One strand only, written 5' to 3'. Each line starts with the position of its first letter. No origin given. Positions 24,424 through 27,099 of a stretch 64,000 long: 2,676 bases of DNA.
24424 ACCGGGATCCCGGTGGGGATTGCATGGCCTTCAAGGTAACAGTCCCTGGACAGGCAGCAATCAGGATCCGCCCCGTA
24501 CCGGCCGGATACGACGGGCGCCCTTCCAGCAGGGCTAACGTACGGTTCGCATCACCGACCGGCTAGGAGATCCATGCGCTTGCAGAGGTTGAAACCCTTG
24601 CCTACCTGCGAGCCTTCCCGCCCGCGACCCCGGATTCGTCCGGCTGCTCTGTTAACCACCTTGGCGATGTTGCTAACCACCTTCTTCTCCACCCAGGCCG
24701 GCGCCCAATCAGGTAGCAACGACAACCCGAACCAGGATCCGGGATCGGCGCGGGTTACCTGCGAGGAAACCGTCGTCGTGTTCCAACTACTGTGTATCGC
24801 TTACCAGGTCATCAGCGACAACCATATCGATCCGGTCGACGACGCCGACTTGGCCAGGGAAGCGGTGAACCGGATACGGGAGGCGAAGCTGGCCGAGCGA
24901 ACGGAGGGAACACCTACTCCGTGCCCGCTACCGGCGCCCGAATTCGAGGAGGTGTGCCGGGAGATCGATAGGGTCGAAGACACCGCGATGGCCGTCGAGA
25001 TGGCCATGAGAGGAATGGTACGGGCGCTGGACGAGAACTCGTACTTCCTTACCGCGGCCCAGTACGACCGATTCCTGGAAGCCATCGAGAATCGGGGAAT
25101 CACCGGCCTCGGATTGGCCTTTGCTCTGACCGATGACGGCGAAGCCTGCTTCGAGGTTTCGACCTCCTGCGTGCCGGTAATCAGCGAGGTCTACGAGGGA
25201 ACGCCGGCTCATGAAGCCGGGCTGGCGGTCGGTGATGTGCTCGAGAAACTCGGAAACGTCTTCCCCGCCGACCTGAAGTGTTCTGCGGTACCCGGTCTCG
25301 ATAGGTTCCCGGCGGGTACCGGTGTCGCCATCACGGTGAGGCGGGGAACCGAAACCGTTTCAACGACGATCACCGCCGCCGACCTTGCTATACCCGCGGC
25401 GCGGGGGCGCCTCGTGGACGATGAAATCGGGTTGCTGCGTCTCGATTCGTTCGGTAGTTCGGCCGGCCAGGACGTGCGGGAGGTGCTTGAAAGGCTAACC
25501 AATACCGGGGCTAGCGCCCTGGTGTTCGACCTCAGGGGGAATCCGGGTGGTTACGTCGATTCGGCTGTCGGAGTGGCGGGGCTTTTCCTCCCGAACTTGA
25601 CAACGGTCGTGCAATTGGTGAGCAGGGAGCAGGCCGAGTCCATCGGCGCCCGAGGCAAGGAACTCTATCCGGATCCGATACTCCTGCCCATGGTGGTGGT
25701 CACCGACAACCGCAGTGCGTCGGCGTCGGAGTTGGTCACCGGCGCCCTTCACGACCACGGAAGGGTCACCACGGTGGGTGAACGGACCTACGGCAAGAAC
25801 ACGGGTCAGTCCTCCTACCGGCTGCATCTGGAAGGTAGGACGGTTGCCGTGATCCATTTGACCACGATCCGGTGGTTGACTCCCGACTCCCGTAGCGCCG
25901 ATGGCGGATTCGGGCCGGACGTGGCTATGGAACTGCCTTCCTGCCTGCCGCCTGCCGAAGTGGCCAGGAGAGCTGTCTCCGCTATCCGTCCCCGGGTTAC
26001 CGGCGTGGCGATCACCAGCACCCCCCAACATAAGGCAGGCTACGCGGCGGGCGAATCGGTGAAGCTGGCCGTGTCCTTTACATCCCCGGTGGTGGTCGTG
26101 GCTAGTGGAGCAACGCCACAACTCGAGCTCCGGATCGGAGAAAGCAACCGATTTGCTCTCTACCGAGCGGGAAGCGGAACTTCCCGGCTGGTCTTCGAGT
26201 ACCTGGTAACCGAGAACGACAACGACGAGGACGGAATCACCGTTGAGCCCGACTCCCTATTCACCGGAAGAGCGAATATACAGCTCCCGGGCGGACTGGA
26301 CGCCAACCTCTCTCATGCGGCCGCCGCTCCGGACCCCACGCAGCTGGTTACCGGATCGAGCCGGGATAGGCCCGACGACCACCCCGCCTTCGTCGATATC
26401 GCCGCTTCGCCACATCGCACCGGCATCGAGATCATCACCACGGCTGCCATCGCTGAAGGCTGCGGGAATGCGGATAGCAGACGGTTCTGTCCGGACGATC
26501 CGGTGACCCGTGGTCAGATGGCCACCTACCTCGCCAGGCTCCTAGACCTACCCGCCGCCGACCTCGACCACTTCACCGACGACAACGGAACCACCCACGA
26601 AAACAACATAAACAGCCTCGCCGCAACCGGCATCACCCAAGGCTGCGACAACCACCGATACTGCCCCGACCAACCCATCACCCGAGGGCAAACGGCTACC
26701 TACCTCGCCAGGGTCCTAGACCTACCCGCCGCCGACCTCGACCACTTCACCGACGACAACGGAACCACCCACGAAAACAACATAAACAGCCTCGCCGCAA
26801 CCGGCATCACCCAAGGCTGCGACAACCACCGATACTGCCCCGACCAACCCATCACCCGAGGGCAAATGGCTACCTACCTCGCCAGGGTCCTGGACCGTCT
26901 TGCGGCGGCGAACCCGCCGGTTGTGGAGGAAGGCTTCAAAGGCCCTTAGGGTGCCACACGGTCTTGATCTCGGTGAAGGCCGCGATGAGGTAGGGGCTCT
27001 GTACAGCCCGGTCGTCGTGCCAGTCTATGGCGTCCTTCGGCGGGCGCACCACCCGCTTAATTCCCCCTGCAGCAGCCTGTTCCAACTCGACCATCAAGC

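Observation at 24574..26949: SLH-anchored S41 processing protease with a very recent 174-bp tandem duplication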

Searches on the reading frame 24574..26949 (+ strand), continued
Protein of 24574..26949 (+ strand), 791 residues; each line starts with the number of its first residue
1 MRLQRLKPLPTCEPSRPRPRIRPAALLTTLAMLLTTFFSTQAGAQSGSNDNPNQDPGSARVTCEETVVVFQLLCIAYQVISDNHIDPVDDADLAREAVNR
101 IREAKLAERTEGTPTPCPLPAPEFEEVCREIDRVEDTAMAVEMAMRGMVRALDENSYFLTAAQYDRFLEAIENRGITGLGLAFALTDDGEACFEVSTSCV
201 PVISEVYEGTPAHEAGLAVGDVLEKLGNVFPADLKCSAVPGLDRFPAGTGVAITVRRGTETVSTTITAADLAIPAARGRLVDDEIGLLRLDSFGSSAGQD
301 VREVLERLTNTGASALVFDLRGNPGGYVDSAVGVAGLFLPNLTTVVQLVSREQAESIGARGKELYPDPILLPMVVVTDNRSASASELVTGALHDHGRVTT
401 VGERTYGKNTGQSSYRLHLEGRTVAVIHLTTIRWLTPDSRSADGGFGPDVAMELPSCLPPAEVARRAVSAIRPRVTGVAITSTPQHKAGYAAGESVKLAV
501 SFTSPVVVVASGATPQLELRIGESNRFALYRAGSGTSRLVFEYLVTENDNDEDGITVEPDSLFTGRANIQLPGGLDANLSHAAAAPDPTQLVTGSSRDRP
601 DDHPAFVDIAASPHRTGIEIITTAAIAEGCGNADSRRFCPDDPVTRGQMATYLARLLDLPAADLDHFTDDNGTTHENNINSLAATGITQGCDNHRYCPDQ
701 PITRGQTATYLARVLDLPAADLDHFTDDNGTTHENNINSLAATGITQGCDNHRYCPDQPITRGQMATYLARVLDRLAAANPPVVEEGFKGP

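Call 16: find_related_loci(query=A1, collection=genome_contigs, flank=6000)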
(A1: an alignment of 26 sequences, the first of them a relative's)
Query A1 (791 aa) in genome_contigs; peptide patterns used: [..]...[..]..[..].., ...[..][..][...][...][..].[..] (x = any residue, [..] = any of these).
63 stretches matched a pattern; 14 encode a relative of the query (tblastn E <= 1e-3); 14 distinct loci.
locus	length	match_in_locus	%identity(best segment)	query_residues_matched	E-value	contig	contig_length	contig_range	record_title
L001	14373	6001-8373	93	1-791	0e+0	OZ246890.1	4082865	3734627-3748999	MAG: Acidimicrobiia bacterium isolate cb841b48-16cd-465e-8cff-7e5597cbbcdd genome assembly, chromosome: 1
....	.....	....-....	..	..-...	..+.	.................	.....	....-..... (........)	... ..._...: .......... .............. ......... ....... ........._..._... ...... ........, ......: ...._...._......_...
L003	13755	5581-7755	64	1-778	0e+0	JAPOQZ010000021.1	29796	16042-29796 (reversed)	MAG: bacterium isolate APA_bin_98 c_000000507558, whole genome shotgun sequence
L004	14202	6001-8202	57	44-778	0e+0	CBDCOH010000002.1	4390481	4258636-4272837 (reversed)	MAG: Candidatus Spongiisociaceae bacterium isolate c8dab69f-a0b8-46d1-84ea-4e70fa3c0124 genome assembly, contig: contig_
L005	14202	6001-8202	55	41-780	0e+0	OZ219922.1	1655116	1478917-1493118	MAG: Acidimicrobiia bacterium isolate 542d8752-d573-496e-aaa5-f876508f7d52 genome assembly, chromosome: 1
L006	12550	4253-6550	53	14-773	0e+0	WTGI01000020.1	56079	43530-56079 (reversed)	MAG: Acidimicrobiia bacterium isolate CO36387bin_10 NODE_189_length_56079_cov_15.494592, whole genome shotgun sequence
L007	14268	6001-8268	51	3-773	0e+0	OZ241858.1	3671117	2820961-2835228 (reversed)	MAG: Candidatus Spongiisocius sp. isolate 36f18321-4a0d-4371-a96b-0c675878e5b3 genome assembly, chromosome: 1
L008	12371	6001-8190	52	46-778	0e+0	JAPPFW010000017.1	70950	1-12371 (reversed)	MAG: bacterium isolate RHO1_bin_3 NODE_867_length_70950_cov_33.691346, whole genome shotgun sequence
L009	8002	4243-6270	55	44-720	0e+0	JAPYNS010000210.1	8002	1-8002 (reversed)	MAG: Candidatus Spongiisocius variivorans isolate m_rhze10 Seq210, whole genome shotgun sequence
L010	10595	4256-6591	54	44-786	0e+0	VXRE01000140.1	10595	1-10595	MAG: Acidimicrobiia bacterium isolate SB0664_bin_25 NODE_2882_length_10595_cov_12.408729, whole genome shotgun sequence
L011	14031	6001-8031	53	41-717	0e+0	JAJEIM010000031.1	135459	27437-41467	MAG: Acidimicrobiia bacterium isolate p16x65bins.30 k141_228285, whole genome shotgun sequence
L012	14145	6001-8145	56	58-767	0e+0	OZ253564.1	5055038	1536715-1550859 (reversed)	MAG: Candidatus Spongiisociaceae bacterium isolate 3199cb9c-bc02-48ac-8040-05c45f89f65c genome assembly, chromosome: 1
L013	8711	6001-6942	29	145-477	5e-25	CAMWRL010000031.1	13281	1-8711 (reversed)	MAG TPA_asm: uncultured Ruminococcus sp. isolate SRR14411275_bin.4_metawrap_v1.3_MAG genome assembly, contig: NODE.80_le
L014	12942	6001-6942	31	145-477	4e-24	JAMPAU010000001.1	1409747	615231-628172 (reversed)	MAG: Ruminococcus flavefaciens isolate NALB_7813_7 Scaffold_#1__SCF_001__1408647_bp, whole genome shotgun sequence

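Call 23: find_encoding_contigs(protein=P0003, flank=3000, max_places=1)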
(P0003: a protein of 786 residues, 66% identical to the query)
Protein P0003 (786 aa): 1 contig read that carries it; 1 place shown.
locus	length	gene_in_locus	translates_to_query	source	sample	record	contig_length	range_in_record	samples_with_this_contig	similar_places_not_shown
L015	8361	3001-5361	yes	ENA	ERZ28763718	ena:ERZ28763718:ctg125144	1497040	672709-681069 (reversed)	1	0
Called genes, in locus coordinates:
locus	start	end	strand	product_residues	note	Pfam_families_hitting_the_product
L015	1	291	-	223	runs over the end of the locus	PF20408:Abhydrolase_11, PF01738:DLH (faint)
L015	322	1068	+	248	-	PF01182:Glucosamine_iso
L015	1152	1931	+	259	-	PF00730:HhH-GPD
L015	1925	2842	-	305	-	PF00730:HhH-GPD (weak)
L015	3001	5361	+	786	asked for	PF17820:PDZ_6 (faint), PF03572:Peptidase_S41, PF00395:SLH (faint)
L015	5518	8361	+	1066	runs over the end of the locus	PF17820:PDZ_6 (weak), PF03572:Peptidase_S41, PF00028:Cadherin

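Call 24: find_encoding_contigs(protein=P0005, flank=3000, max_places=1)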
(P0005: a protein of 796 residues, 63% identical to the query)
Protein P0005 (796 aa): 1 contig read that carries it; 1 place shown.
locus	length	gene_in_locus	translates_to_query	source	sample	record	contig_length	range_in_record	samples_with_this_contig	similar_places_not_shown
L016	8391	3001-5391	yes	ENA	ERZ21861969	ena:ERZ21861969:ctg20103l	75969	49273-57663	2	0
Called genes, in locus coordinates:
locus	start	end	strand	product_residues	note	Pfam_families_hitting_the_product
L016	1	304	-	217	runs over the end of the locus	PF20408:Abhydrolase_11, PF01738:DLH (weak)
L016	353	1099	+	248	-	PF01182:Glucosamine_iso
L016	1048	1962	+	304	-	PF00730:HhH-GPD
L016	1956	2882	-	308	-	PF00730:HhH-GPD (weak)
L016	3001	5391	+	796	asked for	PF03572:Peptidase_S41, PF00395:SLH (faint)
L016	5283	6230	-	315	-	PF00171:Aldedh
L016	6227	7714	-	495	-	PF00171:Aldedh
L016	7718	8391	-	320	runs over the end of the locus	PF01791:DeoC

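Call 25: find_encoding_contigs(protein=P0010, flank=3000, max_places=1)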
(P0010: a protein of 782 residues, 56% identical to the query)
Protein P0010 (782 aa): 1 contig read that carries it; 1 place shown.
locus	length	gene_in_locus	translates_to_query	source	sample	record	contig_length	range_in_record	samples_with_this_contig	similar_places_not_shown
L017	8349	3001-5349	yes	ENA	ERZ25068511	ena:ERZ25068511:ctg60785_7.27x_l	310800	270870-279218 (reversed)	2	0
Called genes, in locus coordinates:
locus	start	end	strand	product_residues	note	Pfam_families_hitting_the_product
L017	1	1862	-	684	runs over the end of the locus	-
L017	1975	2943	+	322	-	-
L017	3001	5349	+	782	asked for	PF17820:PDZ_6, PF03572:Peptidase_S41, PF00395:SLH (faint)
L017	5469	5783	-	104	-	PF12802:MarR_2 (faint), PF13412:HTH_24 (weak)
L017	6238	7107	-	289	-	PF00171:Aldedh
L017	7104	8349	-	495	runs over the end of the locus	PF00171:Aldedh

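Call 26: find_encoding_contigs(protein=P0009, flank=3000, max_places=1)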
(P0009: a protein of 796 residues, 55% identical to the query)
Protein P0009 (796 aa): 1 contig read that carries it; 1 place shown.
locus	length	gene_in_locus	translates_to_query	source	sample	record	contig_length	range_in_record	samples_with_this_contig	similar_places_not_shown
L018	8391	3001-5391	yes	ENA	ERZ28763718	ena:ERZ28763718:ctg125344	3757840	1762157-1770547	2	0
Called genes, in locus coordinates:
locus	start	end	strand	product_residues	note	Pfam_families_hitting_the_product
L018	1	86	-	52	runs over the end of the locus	-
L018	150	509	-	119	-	PF02126:PTE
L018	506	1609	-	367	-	PF01321:Creatinase_N, PF00557:Peptidase_M24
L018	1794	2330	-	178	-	PF20680:DUF6817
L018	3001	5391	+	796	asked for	PF13180:PDZ_2 (faint), PF17820:PDZ_6 (weak), PF03572:Peptidase_S41, PF00395:SLH (faint)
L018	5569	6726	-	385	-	PF04326:SLFN_AlbA_2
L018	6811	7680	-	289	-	PF00171:Aldedh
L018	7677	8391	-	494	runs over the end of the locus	PF00171:Aldedh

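Call 27: find_encoding_contigs(protein=P0013, flank=1500, max_places=1)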
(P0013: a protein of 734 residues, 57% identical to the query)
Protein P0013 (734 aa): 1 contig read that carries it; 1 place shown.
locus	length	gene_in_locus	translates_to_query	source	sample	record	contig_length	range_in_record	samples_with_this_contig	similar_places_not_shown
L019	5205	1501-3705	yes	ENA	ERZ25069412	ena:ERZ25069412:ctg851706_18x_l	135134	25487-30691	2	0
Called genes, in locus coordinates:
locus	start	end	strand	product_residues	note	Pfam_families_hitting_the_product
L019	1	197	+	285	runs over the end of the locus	PF00730:HhH-GPD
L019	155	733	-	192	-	PF00730:HhH-GPD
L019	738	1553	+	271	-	-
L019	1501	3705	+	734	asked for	PF13180:PDZ_2 (weak), PF17820:PDZ_6, PF03572:Peptidase_S41, PF00395:SLH (faint)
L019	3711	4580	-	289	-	PF00171:Aldedh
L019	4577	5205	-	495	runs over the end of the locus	PF00171:Aldedh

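Call 28: find_encoding_contigs(protein=P0016, flank=1500, max_places=1)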
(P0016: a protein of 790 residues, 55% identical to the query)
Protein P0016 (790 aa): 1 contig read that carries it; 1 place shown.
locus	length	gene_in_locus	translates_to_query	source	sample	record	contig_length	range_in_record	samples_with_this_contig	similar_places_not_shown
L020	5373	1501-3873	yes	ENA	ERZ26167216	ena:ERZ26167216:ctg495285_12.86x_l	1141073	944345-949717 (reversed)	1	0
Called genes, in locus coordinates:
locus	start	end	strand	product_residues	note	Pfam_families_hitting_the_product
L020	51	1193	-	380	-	PF01321:Creatinase_N, PF00557:Peptidase_M24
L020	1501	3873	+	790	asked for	PF00395:SLH (faint), PF13180:PDZ_2 (weak), PF17820:PDZ_6 (weak), PF03572:Peptidase_S41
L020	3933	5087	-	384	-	PF04326:SLFN_AlbA_2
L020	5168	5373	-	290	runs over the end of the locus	PF00171:Aldedh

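Call 29: find_encoding_contigs(protein=P0014, flank=1500, max_places=1)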
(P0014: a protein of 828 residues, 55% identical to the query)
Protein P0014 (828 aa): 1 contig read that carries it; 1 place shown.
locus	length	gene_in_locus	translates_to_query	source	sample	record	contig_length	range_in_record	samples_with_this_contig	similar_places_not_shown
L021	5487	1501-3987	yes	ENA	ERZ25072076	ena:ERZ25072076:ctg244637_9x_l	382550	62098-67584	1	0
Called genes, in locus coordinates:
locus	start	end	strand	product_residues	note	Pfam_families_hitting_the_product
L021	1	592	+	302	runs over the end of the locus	PF00730:HhH-GPD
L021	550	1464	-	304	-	PF00730:HhH-GPD (weak)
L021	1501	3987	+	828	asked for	PF13180:PDZ_2 (faint), PF17820:PDZ_6 (weak), PF03572:Peptidase_S41, PF00395:SLH (faint)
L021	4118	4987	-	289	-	PF00171:Aldedh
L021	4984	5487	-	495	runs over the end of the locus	PF00171:Aldedh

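Call 30: find_encoding_contigs(protein=P0024, flank=1500, max_places=1)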
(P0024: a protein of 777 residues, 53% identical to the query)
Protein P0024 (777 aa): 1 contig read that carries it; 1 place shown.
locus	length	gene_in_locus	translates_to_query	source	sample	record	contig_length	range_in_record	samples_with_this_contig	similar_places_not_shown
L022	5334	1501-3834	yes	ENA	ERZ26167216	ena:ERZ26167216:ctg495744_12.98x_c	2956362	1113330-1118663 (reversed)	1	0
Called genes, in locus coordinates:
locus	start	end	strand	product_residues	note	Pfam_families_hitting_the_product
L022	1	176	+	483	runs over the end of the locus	PF00034:Cytochrom_C (weak), PF13442:Cytochrome_CBB3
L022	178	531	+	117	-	-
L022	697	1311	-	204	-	PF06971:Put_DNA-bind_N, PF02629:CoA_binding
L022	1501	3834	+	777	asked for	PF13180:PDZ_2 (faint), PF00395:SLH (faint), PF17820:PDZ_6 (weak), PF03572:Peptidase_S41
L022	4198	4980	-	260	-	PF03328:HpcH_HpaI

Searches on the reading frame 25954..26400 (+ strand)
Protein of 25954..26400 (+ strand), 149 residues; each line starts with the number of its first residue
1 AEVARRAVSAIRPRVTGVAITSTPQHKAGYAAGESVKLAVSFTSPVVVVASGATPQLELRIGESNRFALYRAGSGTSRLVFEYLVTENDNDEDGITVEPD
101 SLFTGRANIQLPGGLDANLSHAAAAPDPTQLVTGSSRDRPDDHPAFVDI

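Call 37: search_protein_families(library=pfam, proteins=[window:25954-26400:+], max_evalue=10)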
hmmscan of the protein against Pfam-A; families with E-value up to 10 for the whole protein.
window:25954-26400:+ (149 aa): 0 families

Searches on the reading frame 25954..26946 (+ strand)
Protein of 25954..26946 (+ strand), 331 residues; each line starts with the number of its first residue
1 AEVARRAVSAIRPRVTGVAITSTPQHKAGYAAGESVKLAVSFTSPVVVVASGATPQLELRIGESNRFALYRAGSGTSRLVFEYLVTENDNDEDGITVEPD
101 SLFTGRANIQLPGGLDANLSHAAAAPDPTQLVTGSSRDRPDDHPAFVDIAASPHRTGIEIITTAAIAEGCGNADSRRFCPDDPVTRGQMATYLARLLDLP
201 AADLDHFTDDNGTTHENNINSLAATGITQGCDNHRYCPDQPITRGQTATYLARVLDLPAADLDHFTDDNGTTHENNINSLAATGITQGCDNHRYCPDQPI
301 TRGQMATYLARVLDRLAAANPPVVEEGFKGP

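Call 48: predict_structure(alignment_id=A2)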
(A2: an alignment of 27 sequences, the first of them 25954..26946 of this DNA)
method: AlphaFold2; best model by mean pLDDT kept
length: 331 residues; sequences in the alignment: 27
mean_pLDDT: 77.3   pTM: 0.55
mean pLDDT of the five models: 77.3, 76.7, 72.6, 70.5, 50.6
residues with pLDDT >= 90: 72; 70-90: 180; 50-70: 47; < 50: 32
segments of 3 or more residues with pLDDT < 50: 121-144
pLDDT, mean of each block of 10 residues (from residue 1): 50 75 79 87 82 81 85 89 84 67 74 62 36 29 61 88 81 77 92 87 85 87 81 81 93 87 86 91 83 90 93 81 50 42
secondary structure, 60 per line:
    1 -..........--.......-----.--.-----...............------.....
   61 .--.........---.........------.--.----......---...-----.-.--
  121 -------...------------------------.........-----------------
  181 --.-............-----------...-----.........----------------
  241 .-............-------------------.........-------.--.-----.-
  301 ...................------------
elements in order: H2-11 E14-20 E35-49 E56-61 E64-72 E76-84 E102-104 E108-110 H155-163 H186-196 H216-224 H244-254 H274-282 H302-319

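Call 50: fold_search(model_id=the predicted structure, library=pdb)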
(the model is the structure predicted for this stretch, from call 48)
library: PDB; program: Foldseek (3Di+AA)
matches with E <= 10: 1164; with E <= 0.001: 15
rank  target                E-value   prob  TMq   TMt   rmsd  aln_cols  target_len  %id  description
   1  3pyw                  3.9e-09  1.00  0.46  0.83   2.5       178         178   22  The structure of the SLH domain from B. anthracis surface array protein at 1.8A (released 2011-04-27)
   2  6bt4                  6.0e-08  1.00  0.42  0.83   2.3       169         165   20  Crystal structure of the SLH domain of Sap from Bacillus anthracis in complex with a pyruvylated SCWP unit (released 2018-03-21)
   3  6cwh_C                1.1e-07  1.00  0.40  0.75   3.7       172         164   20  Crystal structure of SpaA-SLH in complex with 4,6-Pyr-beta-D-ManNAcOMe (P1) (released 2018-08-15)
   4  6cwr                  1.5e-07  1.00  0.40  0.75   4.0       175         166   16  Crystal structure of SpaA-SLH/G46A/G109A in complex with 4,6-Pyr-beta-D-ManNAcOMe (released 2018-08-15)
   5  6cwf_A                1.7e-07  1.00  0.40  0.76   3.8       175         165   19  Crystal structure of SpaA-SLH in complex with 4,6-Pyr-beta-D-ManNAcOMe (released 2018-08-15)
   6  6cwc_A                2.1e-07  1.00  0.39  0.74   3.6       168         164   20  Crystal structure of SpaA-SLH (released 2018-08-15)
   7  6cwc_B                2.3e-07  1.00  0.41  0.77   3.3       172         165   19  Crystal structure of SpaA-SLH (released 2018-08-15)
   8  7sv3                  2.5e-07  1.00  0.42  0.77   3.6       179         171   18  Crystal structure of SpaA-SLH in complex with 4,6-Pyr-beta-D-ManNAc-(1->4)-beta-D-GlcNAcOMe (released 2022-03-09)
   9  7sv4                  5.4e-07  1.00  0.40  0.74   3.5       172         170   17  Crystal structure of SpaA-SLH in complex with 4,6-Pyr-beta-D-ManNAc-(1->4)-beta-D-GlcNAc-(1->3)-4,6-Pyr-beta-D-ManNAcOMe (released 2022-03-09)
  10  6cwm                  1.1e-06  1.00  0.43  0.80   3.4       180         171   17  Crystal structure of SpaA-SLH/G109A (released 2018-08-15)
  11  7sv6                  1.5e-06  1.00  0.40  0.75   3.9       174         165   17  Crystal structure of SpaA-SLH/G46A/G109A in complex with 4,6-Pyr-beta-D-ManNAc-(1->4)-beta-D-GlcNAcOMe (released 2022-03-09)
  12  7sv5_B                3.2e-06  1.00  0.41  0.79   2.8       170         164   18  Crystal structure of SpaA-SLH/G109A in complex with 4,6-Pyr-beta-D-ManNAc-(1->4)-beta-D-GlcNAcOMe (released 2022-03-09)
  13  6cwn                  3.8e-06  1.00  0.40  0.77   3.3       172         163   19  Crystal structure of SpaA-SLH/G109A in complex with 4,6-Pyr-beta-D-ManNAcOMe (released 2018-08-15)
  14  7sv5_A                6.1e-06  1.00  0.40  0.76   3.5       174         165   18  Crystal structure of SpaA-SLH/G109A in complex with 4,6-Pyr-beta-D-ManNAc-(1->4)-beta-D-GlcNAcOMe (released 2022-03-09)
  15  6cwl_B                9.3e-05  1.00  0.37  0.80   3.1       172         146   18  Crystal structure of SpaA-SLH in complex with beta-D-GlcNAc-(1->3)-4,6-Pyr-beta-D-ManNAcOMe (released 2018-08-15)
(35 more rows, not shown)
